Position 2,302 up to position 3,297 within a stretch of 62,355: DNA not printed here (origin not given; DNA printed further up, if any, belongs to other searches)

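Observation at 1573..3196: Mpi-like invertase with an invertible promoter that toggles between the invertase itself and an unknown cytoplasmic protein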

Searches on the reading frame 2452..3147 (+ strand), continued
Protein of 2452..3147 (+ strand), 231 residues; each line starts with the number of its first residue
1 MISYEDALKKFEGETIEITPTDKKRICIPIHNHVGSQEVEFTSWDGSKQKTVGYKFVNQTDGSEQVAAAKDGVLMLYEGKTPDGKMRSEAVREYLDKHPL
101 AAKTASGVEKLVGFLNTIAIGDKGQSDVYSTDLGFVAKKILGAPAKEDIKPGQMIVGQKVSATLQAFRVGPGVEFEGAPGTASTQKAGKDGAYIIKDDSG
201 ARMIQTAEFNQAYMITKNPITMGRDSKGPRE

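Call 59: find_encoding_contigs(protein=P0004, flank=3000, max_places=4)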
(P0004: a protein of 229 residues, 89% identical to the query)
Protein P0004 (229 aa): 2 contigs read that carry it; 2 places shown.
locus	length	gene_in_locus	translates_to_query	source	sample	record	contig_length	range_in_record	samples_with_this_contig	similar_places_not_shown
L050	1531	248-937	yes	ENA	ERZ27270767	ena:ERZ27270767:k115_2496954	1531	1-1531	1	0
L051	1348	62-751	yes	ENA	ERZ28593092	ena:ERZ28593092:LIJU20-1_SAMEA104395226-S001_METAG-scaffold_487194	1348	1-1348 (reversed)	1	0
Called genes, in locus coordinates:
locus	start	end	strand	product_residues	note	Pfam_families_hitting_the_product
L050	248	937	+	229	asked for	-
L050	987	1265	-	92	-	-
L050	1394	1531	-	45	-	?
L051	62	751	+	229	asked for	-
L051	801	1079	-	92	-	-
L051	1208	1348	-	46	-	?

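Call 78: find_encoding_contigs(protein=P0018, flank=900, max_places=6)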
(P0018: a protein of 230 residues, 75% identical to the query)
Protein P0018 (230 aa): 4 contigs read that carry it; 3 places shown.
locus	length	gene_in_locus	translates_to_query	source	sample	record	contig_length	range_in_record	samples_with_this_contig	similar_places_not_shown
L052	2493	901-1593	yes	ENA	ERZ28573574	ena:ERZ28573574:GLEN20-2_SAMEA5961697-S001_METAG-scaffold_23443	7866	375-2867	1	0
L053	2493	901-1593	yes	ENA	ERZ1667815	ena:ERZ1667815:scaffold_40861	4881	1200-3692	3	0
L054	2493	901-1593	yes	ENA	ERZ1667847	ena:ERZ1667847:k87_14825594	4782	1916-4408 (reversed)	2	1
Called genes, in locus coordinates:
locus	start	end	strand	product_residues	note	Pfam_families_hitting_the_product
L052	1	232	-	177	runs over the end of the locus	PF02357:NusG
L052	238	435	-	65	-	PF00584:SecE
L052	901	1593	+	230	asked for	-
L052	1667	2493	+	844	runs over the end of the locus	PF00962:A_deaminase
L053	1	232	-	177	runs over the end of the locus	PF02357:NusG, PF00467:KOW (weak)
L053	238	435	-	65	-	PF00584:SecE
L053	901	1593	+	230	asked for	-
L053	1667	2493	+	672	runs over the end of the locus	?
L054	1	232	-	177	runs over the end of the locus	PF02357:NusG, PF00467:KOW (weak)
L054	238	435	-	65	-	PF00584:SecE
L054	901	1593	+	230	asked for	-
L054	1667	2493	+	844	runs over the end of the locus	PF00962:A_deaminase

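Call 79: find_encoding_contigs(protein=P0026, flank=900, max_places=6)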
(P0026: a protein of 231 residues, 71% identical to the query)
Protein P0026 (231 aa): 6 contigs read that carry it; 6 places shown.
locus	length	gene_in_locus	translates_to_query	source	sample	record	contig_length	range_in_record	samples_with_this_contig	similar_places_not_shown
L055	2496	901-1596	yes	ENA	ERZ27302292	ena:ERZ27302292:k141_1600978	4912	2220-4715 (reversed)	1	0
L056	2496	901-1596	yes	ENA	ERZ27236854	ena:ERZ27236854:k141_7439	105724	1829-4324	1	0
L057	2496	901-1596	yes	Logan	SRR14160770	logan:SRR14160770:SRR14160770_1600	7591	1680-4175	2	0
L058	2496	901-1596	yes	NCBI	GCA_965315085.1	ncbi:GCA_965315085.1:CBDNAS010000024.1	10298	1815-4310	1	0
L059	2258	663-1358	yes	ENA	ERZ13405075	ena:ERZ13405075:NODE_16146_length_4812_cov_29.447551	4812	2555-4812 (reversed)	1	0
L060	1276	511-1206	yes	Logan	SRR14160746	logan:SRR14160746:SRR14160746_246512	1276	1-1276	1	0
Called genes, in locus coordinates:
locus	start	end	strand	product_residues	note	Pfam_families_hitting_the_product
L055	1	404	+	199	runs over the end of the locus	?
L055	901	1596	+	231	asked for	-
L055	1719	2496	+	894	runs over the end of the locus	PF06414:Zeta_toxin (faint)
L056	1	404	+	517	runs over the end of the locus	PF02541:Ppx-GppA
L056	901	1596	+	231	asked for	-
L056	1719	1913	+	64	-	-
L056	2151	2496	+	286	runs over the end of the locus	PF13408:Zn_ribbon_recom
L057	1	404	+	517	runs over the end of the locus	PF02541:Ppx-GppA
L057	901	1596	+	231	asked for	-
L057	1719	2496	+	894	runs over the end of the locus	PF06414:Zeta_toxin (faint)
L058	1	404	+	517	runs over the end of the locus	PF02541:Ppx-GppA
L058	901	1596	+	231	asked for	-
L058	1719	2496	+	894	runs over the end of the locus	PF06414:Zeta_toxin (faint)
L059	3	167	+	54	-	?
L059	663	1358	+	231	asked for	-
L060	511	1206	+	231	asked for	-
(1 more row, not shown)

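Call 83: search_protein_families(library=padloc, proteins=[L004:5462-8146:+, L004:4749-5465:+, L052:1667-2491:+], max_evalue=0.01)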
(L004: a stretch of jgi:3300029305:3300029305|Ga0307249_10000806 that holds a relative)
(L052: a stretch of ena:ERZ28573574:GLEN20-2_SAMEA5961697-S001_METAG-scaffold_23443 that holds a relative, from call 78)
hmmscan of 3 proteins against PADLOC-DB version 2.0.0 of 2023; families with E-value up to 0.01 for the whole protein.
L004:5462-8146:+ (894 aa): 0 families

L004:4749-5465:+ (238 aa): 3 families
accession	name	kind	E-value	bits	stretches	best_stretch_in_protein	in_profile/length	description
PDLC00968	Cas8a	-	0.00016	18.9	1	139-211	283-355/441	"CRISPR-associated protein Cas8a1/Csx8, subtype I"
PDLC01310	Cas8b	-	0.00067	17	1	138-205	263-327/416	CAS-I-B; effector_LS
PDLC01357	Cas8b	-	0.00067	17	1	138-205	263-327/416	CAS-I-B; effector_LS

L052:1667-2491:+ (275 aa): 0 families

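Call 84: search_protein_families(library=pfam, proteins=[L004:5462-8146:+, L052:1667-2491:+], max_evalue=0.01)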
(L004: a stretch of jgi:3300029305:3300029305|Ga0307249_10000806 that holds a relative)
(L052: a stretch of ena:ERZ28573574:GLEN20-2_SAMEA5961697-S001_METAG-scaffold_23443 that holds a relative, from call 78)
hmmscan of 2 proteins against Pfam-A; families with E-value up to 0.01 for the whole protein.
L004:5462-8146:+ (894 aa): 1 family
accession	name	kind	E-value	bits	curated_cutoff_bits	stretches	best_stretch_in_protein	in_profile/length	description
PF06414.18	Zeta_toxin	-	1.6e-05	24.9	22.3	1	240-296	10-66/199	Zeta toxin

L052:1667-2491:+ (275 aa): 1 family
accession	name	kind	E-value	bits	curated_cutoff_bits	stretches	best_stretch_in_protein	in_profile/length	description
PF00962.28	A_deaminase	-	1.2e-05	25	27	1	129-164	3-38/330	Adenosine deaminase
